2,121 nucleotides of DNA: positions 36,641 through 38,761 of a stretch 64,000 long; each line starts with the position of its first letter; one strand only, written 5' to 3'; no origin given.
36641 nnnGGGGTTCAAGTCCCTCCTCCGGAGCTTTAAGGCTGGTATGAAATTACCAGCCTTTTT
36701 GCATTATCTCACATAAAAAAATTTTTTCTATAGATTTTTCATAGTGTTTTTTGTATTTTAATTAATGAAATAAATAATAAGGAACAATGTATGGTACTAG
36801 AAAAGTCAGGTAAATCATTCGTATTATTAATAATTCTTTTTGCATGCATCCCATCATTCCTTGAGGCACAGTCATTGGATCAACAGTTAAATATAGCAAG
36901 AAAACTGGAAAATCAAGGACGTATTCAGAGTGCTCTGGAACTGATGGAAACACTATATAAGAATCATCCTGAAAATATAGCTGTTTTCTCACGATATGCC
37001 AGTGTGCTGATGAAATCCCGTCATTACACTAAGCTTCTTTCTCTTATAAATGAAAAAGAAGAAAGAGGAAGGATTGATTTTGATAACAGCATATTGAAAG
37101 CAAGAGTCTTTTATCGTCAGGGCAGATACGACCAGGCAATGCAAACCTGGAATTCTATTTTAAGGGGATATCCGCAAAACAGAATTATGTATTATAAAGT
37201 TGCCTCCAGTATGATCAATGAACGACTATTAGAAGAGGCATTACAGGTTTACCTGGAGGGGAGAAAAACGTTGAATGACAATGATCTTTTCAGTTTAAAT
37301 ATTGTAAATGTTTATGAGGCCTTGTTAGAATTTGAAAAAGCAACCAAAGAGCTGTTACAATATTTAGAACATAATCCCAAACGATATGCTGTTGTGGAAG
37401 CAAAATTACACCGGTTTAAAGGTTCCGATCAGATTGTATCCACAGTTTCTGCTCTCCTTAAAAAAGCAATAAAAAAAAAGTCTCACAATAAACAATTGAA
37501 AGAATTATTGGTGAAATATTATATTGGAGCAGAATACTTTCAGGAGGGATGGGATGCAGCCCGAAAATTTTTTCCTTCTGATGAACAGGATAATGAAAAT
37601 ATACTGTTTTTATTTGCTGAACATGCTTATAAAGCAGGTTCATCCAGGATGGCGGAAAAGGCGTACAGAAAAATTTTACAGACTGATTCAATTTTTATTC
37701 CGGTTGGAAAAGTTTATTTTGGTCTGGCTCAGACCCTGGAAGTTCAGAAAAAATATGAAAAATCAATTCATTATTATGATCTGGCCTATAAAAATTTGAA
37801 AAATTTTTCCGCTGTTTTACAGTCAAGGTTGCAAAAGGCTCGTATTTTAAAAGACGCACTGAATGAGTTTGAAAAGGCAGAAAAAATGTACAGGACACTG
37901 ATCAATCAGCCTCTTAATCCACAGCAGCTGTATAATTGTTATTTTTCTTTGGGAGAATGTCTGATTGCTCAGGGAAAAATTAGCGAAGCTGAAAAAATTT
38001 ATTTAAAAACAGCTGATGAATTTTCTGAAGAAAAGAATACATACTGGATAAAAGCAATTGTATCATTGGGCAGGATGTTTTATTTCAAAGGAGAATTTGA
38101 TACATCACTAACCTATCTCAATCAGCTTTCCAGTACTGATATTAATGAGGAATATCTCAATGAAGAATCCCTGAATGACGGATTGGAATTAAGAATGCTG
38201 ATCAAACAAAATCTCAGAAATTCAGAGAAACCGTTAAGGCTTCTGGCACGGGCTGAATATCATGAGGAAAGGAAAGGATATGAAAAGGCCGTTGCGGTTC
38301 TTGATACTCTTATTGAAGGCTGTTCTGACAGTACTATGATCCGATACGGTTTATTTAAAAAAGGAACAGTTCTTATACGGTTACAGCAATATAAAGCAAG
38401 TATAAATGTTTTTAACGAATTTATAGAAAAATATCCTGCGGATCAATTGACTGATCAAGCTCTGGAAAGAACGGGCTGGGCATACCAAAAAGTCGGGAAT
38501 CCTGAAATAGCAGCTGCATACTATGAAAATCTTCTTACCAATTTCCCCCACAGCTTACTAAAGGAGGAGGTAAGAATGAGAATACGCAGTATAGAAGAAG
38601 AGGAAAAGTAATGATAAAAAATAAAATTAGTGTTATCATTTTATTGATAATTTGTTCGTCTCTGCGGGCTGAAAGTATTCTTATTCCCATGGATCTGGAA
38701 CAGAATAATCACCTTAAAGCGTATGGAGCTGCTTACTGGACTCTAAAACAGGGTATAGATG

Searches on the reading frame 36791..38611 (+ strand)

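Call 8: search_protein_families(library=pfam, proteins=[window:36791-38611:+], max_evalue=0.00001)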
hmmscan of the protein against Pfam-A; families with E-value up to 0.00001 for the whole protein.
window:36791-38611:+ (606 aa): 14 families
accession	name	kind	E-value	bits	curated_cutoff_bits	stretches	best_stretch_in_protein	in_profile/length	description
PF13428.12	TPR_14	-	8.5e-26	88.3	23.5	0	102-137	6-41/44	Tetratricopeptide repeat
PF13432.12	TPR_16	-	1.1e-23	83.8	32.7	0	103-156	3-56/65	Tetratricopeptide repeat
PF13174.12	TPR_6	-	1.5e-20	72.8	26.3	0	556-588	1-33/33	Tetratricopeptide repeat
PF07719.23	TPR_2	-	9.4e-18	63.3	27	0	307-334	2-29/34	Tetratricopeptide repeat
PF14559.12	TPR_19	-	3.8e-15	56.4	25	0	42-79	4-41/68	Tetratricopeptide repeat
PF13424.12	TPR_12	-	3.8e-12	46.7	30.1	0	386-445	8-70/77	Tetratricopeptide repeat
PF12895.13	ANAPC3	-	5.3e-12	46.3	27.2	0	41-119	1-78/82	Anaphase-promoting complex, cyclosome, subunit 3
PF24575.1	TPR_Slam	-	1.7e-10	41.7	35.2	0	103-150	53-100/104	Surface lipoprotein assembly modifier, N-terminal TPR repeats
PF00515.34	TPR_1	-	7.3e-10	38.7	27.8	0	307-332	2-27/34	Tetratricopeptide repeat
PF17874.7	TPR_MalT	-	3.7e-08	33.5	45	0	342-447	121-229/336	MalT-like TPR region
PF13181.12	TPR_8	-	2e-07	31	25.7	0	382-406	2-26/34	Tetratricopeptide repeat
PF13371.12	TPR_9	-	3.5e-07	30.6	35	0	522-559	33-70/73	Tetratricopeptide repeat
PF25062.1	ARM_TT21_N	-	1.2e-06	28.8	40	0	44-130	115-201/222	Tetratricopeptide repeat protein 21 N-terminal ARM repeat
PF23914.1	TPR_CcmH_CycH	-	2.7e-06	27.7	42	0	41-130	62-154/158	Cytochrome c-type biogenesis protein H TPR domain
